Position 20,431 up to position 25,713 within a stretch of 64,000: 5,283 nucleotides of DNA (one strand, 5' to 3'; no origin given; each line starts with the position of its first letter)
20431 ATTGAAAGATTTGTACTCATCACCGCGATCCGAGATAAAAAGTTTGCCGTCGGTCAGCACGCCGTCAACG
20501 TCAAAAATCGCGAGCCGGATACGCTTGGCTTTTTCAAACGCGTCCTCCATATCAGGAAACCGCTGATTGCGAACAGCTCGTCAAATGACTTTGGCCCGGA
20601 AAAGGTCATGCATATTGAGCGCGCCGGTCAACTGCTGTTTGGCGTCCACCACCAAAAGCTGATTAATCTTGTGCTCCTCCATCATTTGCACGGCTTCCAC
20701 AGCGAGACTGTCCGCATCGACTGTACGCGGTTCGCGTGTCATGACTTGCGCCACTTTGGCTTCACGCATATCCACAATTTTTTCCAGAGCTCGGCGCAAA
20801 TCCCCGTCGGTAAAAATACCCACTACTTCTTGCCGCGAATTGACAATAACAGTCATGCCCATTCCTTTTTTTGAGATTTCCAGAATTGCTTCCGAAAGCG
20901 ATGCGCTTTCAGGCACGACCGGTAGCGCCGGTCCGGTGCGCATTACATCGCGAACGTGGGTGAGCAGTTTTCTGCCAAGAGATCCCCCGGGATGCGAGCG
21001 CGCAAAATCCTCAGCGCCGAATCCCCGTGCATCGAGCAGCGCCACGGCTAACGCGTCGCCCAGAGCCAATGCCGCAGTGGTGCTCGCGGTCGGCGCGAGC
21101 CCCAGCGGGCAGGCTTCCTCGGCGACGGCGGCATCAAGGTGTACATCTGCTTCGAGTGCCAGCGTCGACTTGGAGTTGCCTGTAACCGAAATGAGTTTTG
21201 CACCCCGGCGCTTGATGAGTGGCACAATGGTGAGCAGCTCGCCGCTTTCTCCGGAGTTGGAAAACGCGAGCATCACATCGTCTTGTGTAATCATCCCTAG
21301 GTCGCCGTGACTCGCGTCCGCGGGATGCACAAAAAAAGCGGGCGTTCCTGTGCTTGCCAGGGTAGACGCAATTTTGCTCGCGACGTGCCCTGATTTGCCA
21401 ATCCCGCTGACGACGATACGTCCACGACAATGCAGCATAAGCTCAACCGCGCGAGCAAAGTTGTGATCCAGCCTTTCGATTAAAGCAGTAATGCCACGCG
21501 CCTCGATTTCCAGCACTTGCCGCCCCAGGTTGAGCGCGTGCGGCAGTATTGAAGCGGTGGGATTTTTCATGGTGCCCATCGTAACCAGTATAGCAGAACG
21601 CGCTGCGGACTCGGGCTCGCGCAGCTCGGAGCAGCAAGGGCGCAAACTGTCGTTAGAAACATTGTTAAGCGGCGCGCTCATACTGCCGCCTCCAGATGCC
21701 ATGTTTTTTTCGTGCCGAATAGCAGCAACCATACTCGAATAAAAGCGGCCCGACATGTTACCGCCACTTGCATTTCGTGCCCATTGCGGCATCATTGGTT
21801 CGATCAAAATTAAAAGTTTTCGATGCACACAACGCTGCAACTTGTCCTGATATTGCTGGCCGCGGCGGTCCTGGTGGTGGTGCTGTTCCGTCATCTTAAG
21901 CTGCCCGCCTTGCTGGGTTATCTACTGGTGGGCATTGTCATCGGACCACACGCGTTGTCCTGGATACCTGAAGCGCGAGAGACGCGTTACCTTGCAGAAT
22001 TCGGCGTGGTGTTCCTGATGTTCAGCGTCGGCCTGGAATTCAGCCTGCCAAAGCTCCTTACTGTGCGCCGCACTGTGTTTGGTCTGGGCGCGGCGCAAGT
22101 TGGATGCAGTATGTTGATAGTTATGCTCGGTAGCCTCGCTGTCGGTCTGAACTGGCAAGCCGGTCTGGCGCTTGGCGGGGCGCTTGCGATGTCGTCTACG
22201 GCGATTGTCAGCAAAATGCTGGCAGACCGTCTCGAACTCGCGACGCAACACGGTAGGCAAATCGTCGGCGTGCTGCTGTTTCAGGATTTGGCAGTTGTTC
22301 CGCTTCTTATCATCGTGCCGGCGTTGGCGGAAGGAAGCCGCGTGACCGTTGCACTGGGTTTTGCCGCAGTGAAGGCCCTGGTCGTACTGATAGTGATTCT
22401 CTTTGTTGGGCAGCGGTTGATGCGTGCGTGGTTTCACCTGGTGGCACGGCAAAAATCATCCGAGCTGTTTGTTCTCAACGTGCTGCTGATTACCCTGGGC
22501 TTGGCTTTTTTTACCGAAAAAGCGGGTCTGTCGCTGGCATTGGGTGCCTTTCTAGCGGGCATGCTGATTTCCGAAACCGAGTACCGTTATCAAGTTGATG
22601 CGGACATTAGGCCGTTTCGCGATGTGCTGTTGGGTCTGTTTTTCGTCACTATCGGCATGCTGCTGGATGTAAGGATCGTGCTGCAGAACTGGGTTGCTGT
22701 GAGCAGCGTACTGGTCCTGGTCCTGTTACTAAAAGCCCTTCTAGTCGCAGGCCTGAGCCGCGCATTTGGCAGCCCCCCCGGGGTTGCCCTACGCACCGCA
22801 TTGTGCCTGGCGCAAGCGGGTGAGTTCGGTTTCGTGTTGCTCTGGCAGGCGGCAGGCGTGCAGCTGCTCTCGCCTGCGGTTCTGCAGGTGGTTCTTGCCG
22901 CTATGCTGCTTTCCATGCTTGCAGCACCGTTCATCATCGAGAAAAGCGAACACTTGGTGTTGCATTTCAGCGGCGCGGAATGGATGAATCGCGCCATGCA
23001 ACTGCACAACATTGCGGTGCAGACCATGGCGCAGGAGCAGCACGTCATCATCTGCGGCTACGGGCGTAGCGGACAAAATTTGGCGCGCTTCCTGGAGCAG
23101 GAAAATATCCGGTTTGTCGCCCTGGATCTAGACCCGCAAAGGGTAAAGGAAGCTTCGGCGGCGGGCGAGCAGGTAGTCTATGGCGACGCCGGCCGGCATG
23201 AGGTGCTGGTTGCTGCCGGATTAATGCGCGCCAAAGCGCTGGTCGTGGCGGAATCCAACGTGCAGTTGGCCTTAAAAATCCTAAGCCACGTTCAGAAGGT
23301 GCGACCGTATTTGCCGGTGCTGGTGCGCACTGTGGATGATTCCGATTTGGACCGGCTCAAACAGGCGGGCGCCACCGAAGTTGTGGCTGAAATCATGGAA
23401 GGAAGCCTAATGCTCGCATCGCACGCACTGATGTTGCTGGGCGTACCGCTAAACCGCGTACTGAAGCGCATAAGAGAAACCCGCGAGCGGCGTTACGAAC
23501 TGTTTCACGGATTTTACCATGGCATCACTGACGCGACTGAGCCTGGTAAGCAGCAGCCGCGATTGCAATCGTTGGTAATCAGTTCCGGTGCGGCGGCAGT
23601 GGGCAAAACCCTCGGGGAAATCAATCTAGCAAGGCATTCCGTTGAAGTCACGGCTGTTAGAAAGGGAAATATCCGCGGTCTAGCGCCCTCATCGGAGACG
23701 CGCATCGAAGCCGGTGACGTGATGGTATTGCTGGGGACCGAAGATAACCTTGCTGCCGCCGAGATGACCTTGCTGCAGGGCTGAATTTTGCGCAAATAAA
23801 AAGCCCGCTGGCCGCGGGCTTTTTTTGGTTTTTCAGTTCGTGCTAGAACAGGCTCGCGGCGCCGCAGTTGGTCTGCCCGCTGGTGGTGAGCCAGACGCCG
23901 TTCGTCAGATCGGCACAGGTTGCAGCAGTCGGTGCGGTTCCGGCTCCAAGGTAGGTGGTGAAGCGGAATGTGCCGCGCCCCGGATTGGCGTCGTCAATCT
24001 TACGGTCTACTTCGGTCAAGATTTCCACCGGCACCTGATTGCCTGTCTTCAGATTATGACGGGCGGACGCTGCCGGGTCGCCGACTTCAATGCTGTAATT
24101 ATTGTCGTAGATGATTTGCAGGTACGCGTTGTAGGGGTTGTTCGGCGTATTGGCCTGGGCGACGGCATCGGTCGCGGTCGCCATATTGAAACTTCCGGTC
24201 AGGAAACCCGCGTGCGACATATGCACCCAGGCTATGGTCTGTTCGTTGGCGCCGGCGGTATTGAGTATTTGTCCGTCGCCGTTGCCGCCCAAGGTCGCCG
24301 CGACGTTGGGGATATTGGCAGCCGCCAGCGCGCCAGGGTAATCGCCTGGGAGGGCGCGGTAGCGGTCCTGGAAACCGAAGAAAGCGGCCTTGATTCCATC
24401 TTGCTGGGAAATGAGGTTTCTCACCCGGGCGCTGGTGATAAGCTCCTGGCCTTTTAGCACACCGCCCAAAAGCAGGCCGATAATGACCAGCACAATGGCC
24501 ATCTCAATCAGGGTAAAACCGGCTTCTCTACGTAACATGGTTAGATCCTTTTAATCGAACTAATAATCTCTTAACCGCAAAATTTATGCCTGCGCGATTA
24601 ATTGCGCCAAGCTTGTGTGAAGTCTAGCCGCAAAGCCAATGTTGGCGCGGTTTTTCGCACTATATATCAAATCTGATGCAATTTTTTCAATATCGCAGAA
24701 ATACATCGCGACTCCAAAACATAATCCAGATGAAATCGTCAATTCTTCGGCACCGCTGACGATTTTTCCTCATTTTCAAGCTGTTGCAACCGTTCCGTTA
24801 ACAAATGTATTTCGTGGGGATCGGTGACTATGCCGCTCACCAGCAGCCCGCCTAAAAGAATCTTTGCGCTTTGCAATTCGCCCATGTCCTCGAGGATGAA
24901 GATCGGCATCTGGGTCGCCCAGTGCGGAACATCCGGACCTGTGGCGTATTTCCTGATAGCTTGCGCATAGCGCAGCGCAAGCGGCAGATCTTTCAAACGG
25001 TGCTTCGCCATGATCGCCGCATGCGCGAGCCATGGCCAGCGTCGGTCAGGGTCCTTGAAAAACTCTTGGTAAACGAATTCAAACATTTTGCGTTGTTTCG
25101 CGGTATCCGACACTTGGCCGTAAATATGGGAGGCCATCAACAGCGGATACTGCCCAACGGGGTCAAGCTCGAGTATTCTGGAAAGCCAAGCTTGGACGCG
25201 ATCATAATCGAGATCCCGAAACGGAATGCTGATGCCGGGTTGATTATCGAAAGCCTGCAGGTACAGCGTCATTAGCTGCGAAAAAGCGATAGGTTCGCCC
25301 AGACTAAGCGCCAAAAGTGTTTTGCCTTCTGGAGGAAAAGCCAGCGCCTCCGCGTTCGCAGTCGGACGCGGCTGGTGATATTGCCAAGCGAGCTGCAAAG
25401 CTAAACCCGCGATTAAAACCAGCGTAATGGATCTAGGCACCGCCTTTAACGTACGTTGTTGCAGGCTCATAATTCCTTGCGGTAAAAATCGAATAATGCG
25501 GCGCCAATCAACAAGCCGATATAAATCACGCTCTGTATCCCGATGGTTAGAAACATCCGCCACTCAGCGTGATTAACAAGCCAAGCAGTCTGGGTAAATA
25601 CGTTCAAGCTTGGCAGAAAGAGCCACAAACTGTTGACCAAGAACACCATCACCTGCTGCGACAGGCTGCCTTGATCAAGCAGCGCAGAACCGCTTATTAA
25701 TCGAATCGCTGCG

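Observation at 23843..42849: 19-kb MSHA/T2SS-like type IV filament locus carrying its own sigma-54 two-component system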

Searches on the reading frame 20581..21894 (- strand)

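Call 35: search_protein_families(library=pfam, proteins=[window:20581-21894:-], max_evalue=1e-8)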
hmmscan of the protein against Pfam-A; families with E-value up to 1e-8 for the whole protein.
window:20581-21894:- (437 aa): 2 families
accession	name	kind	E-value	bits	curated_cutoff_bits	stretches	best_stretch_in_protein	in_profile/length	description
PF01380.27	SIS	-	9.1e-33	113.3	25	1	153-285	1-131/131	SIS domain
PF00571.33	CBS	-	7.1e-22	77.9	24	1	381-434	1-54/57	CBS domain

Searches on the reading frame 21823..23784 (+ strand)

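Call 4: search_protein_families(library=ncbifam, proteins=[window:21823-23784:+], max_evalue=0.01)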
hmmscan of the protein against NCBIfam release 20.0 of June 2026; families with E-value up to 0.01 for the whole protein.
window:21823-23784:+ (653 aa): 18 families
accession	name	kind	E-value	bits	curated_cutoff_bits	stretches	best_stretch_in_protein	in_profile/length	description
NF002924.0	PRK03562.1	equivalog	4.3e-117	392.1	752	1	2-570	4-567/623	glutathione-regulated potassium-efflux system protein KefC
NF002973.0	PRK03659.1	equivalog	2e-101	340.4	804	1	4-541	6-536/602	glutathione-regulated potassium-efflux system protein KefB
TIGR00932.1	2a37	subfamily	7.6e-73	245.4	238.3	1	12-282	1-275/275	monovalent cation:proton antiporter-2 (CPA2) family protein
NF007950.1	PRK10669.1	equivalog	3.3e-69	234.2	700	1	11-523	14-535/547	YbaL family putative K(+) efflux transporter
NF045626.1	FeTrans_MagA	equivalog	2.5e-46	158.4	700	1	2-372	5-374/386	iron transporter MagA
NF007039.0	PRK09496.3-2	equivalog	1.7e-11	43.6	293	2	408-474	3-70/446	Trk system potassium transporter TrkA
NF007031.0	PRK09496.1-2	equivalog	3.4e-09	36.2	289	1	407-476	2-72/458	Trk system potassium transporter TrkA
NF007041.0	PRK09496.3-4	equivalog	2.6e-07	29.8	386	1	399-477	221-301/450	Trk system potassium transporter TrkA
NF007040.0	PRK09496.3-3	equivalog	4.4e-07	28.8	455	1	386-479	217-308/462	Trk system potassium transporter TrkA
NF007034.0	PRK09496.2-1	subfamily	3.3e-05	23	344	1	407-482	2-77/445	Trk system potassium transporter TrkA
NF007032.0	PRK09496.1-4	equivalog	3.8e-05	22.8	309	0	408-476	3-72/457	Trk system potassium transporter TrkA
NF007043.0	PRK09496.3-6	equivalog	0.00021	20.2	384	1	407-479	2-73/445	Trk system potassium transporter TrkA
NF007042.0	PRK09496.3-5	equivalog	0.00021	20.1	467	1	407-486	2-82/466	Trk system potassium transporter TrkA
NF007036.0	PRK09496.2-3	subfamily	0.00036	19.4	407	0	580-646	155-219/448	Trk system potassium transporter TrkA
NF007035.0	PRK09496.2-2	equivalog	0.00094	18.1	521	1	407-478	2-73/455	Trk system potassium transporter TrkA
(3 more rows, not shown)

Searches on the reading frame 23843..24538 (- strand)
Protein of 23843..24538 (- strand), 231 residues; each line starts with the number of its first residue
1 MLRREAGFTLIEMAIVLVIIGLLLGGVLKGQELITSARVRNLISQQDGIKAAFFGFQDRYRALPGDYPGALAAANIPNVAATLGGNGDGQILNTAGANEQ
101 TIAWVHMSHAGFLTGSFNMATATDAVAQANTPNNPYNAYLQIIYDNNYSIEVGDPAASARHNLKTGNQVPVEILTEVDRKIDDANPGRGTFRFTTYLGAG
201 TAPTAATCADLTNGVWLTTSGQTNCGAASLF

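Call 3: search_protein_families(library=ncbifam, proteins=[window:23843-24538:-], max_evalue=0.01)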
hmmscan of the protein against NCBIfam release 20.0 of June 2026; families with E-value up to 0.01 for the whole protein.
window:23843-24538:- (231 aa): 4 families
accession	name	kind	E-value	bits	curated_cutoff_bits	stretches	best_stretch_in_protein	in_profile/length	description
TIGR01708.2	typeII_sec_gspH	equivalog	4.1e-06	26.9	80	1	5-28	1-24/169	type II secretion system minor pseudopilin GspH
TIGR02532.1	IV_pilin_GFxxxE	domain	1.7e-05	24.4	16.3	1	6-28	2-24/24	prepilin-type N-terminal cleavage/methylation domain-containing protein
NF040999.1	pilin_ComGC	equivalog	0.00011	22.4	75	1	6-24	2-20/84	competence type IV pilus major pilin ComGC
TIGR01710.1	typeII_sec_gspG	equivalog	0.00016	21.7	88.85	1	7-54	2-50/134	type II secretion system major pseudopilin GspG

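Call 5: search_protein_families(library=pfam, proteins=[window:23843-24538:-], max_evalue=0.05)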
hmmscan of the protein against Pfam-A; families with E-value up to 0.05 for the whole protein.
window:23843-24538:- (231 aa): 1 family
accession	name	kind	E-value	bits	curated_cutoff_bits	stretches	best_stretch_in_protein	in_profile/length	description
PF07963.17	N_methyl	-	2.1e-07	30.6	21.2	1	3-28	2-27/27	Prokaryotic N-terminal methylation motif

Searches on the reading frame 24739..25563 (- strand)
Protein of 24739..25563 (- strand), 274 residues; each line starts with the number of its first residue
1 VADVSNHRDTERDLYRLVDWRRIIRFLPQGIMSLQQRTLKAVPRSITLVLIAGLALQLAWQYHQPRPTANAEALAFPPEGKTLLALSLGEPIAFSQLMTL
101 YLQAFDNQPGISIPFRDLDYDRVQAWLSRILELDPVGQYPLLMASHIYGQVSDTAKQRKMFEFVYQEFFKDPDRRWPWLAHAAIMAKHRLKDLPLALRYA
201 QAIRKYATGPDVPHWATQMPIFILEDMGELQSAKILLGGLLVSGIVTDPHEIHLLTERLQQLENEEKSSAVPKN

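Call 3: search_protein_families(library=ncbifam, proteins=[window:24739-25563:-], max_evalue=0.01)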
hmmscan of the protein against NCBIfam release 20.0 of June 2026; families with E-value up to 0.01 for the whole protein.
window:24739-25563:- (274 aa): 0 families

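Call 5: search_protein_families(library=pfam, proteins=[window:24739-25563:-], max_evalue=0.05)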
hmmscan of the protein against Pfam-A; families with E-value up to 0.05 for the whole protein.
window:24739-25563:- (274 aa): 0 families

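Call 60: find_homologous_proteins(query=window:24739-25470:-, max_evalue=0.001)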
Query window:24739-25470:- (243 aa): 6634 proteins with E <= 0.001 among 8000 candidates; the best 120 are listed.
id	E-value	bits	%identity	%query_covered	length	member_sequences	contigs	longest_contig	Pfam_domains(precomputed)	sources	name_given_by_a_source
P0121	7.5e-158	541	100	100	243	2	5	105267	-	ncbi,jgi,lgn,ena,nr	ncbi:MAG TPA: hypothetical protein VLV32_09540 [Burkholderiales bacterium]|nr:hypothetical protein [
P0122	8.6e-136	469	86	99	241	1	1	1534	-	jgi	jgi:hypothetical protein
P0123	3.4e-134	464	85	99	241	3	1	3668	-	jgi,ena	-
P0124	5.9e-131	453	83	99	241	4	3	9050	-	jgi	-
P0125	1.5e-130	452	84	99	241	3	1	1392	-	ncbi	-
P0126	2.1e-130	451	84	99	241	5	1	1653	-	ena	-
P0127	2.1e-129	448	82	99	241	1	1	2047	-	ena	-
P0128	2.9e-129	448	83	99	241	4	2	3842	-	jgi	-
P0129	1.4e-127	442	81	99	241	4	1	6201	-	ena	-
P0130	1.9e-127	442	81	99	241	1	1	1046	-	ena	-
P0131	2.4e-127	441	80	99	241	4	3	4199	-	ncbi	ncbi:MAG: hypothetical protein ACREUI_05330 [Burkholderiales bacterium]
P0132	5.3e-127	440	81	99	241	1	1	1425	-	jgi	jgi:hypothetical protein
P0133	5.8e-127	440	81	99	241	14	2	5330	-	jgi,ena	-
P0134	1.9e-126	438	81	99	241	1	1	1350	-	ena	-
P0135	3.9e-126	437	81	99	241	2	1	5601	-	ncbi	-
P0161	1.5e-95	337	64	100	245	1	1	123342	-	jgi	jgi:hypothetical protein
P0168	7.8e-94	332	65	97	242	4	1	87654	-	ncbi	ncbi:MAG: hypothetical protein AB1710_03335 [Pseudomonadota bacterium]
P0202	4.4e-92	326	64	97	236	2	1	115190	-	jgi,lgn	jgi:hypothetical protein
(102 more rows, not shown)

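Call 63: find_encoding_contigs(protein=P0168, flank=10000, max_places=1)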
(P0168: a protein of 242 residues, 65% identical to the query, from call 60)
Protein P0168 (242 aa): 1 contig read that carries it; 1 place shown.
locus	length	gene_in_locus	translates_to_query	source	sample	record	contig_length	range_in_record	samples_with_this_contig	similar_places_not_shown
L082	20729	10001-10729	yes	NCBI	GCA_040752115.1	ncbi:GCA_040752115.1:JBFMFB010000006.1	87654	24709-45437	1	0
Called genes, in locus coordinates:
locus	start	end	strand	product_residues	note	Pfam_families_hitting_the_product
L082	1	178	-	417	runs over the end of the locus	PF00275:EPSP_synthase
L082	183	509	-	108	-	PF00462:Glutaredoxin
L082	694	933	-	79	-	PF01722:BolA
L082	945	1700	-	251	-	PF01061:ABC2_membrane, PF12698:ABC2_membrane_3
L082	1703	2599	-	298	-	PF00005:ABC_tran, PF02463:SMC_N (faint), PF13304:AAA_21 (weak)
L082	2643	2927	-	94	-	PF01740:STAS, PF13466:STAS_2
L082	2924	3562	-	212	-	PF05494:MlaC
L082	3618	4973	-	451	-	PF02321:OEP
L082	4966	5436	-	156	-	PF02470:MlaD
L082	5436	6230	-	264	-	PF02405:MlaE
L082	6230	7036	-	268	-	PF00005:ABC_tran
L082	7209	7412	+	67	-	PF02597:ThiS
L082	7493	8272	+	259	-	PF05690:ThiG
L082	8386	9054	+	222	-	PF02390:Methyltransf_4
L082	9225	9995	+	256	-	-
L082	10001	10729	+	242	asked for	-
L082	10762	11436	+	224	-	PF07963:N_methyl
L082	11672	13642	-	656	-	PF00999:Na_H_Exchanger, PF02254:TrkA_N, PF02080:TrkA_C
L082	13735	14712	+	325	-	PF13580:SIS_2 (faint), PF01380:SIS, PF00571:CBS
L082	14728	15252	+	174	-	PF00702:Hydrolase (weak), PF08282:Hydrolase_3 (weak)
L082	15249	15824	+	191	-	PF06835:LptC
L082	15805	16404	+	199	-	PF03968:LptD_N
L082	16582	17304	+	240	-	PF00005:ABC_tran, PF12399:BCA_ABC_TP_C (weak)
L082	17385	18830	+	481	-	PF00309:Sigma54_AID, PF04963:Sigma54_CBD, PF04552:Sigma54_DBD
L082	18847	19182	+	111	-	PF02482:Ribosomal_S30AE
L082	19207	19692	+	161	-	PF00359:PTS_EIIA_2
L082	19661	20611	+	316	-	PF02603:Hpr_kinase_N, PF07475:Hpr_kinase_C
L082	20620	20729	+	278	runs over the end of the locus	PF03668:RapZ-like_N, PF22740:PapZ_C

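Call 64: find_encoding_contigs(protein=P0161, flank=10000, max_places=1)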
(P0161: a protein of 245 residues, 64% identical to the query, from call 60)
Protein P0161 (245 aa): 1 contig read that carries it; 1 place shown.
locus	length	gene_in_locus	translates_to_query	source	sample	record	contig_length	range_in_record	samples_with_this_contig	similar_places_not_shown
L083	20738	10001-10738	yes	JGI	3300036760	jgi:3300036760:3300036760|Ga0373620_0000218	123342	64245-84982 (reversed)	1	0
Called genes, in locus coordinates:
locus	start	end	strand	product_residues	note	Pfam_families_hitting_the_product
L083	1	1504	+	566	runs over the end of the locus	PF05157:MshEN, PF13401:AAA_22 (faint), PF00437:T2SSE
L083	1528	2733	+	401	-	PF28597:T2SSF_N, PF00482:T2SSF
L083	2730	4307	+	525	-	-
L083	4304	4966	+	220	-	-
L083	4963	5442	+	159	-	-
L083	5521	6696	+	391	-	-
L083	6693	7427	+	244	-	PF07963:N_methyl (weak)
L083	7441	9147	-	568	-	PF02518:HATPase_c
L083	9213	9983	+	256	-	-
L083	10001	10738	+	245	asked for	-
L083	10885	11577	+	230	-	PF07963:N_methyl (weak)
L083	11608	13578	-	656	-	PF00999:Na_H_Exchanger, PF02254:TrkA_N, PF02080:TrkA_C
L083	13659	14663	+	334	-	PF13580:SIS_2 (faint), PF01380:SIS, PF00571:CBS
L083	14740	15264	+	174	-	PF08282:Hydrolase_3 (faint), PF00702:Hydrolase (weak)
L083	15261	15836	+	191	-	PF06835:LptC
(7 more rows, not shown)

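Call 65: find_encoding_contigs(protein=P0202, flank=10000, max_places=1)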
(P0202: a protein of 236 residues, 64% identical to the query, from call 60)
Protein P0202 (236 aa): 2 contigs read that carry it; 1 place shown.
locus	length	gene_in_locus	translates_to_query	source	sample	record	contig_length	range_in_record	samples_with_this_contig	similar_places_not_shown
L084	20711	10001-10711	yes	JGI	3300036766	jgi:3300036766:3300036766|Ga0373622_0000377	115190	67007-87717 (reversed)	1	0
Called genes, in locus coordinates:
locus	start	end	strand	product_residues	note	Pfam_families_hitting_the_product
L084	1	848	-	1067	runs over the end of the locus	PF20464:MmeI_N, PF20465:MmeI_hel, PF20473:MmeI_Mtase, PF07669:Eco57I (faint), PF20466:MmeI_TRD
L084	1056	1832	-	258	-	PF13852:DUF4197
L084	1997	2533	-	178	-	PF01613:Flavin_Reduct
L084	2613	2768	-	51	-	-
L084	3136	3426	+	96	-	PF00166:Cpn10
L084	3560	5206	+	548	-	PF00118:Cpn60_TCP1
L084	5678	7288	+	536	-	PF02463:SMC_N (weak), PF13175:AAA_15 (weak), PF13476:AAA_23 (weak), PF13175:AAA_15 (weak), PF13304:AAA_21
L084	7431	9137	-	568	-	PF02518:HATPase_c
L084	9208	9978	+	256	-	-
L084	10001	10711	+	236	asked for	-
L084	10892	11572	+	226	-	PF07963:N_methyl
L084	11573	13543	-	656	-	PF00999:Na_H_Exchanger, PF02254:TrkA_N, PF02080:TrkA_C (weak)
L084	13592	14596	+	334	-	PF01380:SIS, PF00571:CBS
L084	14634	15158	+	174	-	PF13419:HAD_2 (faint), PF00702:Hydrolase, PF08282:Hydrolase_3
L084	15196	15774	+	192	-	PF06835:LptC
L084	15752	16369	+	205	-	PF03968:LptD_N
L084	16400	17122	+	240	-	PF00005:ABC_tran, PF13304:AAA_21 (faint), PF12399:BCA_ABC_TP_C (weak)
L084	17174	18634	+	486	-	PF00309:Sigma54_AID, PF04963:Sigma54_CBD, PF04552:Sigma54_DBD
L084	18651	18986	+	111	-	PF02482:Ribosomal_S30AE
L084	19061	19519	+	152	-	PF00359:PTS_EIIA_2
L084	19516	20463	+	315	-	PF02603:Hpr_kinase_N, PF07475:Hpr_kinase_C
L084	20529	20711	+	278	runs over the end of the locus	PF03668:RapZ-like_N, PF22740:PapZ_C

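Call 75: predict_structure(alignment_id=A4)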
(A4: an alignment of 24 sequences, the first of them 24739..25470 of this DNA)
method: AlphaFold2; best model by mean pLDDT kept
length: 243 residues; sequences in the alignment: 24
mean_pLDDT: 84.6   pTM: 0.74
mean pLDDT of the five models: 84.6, 84.0, 83.7, 83.4, 81.0
residues with pLDDT >= 90: 116; 70-90: 94; 50-70: 24; < 50: 9
segments of 3 or more residues with pLDDT < 50: 1-3, 5-8
pLDDT, mean of each block of 10 residues (from residue 1): 47 78 82 62 84 89 89 71 78 93 88 84 92 96 96 94 98 94 91 93 91 87 91 72 47
secondary structure, 60 per line:
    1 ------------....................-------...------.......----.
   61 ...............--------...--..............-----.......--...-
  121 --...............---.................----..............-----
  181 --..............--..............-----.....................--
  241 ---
elements in order: H13-32 H49-55 H60-75 H89-102 H108-114 H123-137 H141-157 H162-175 H183-196 H199-212 H218-238
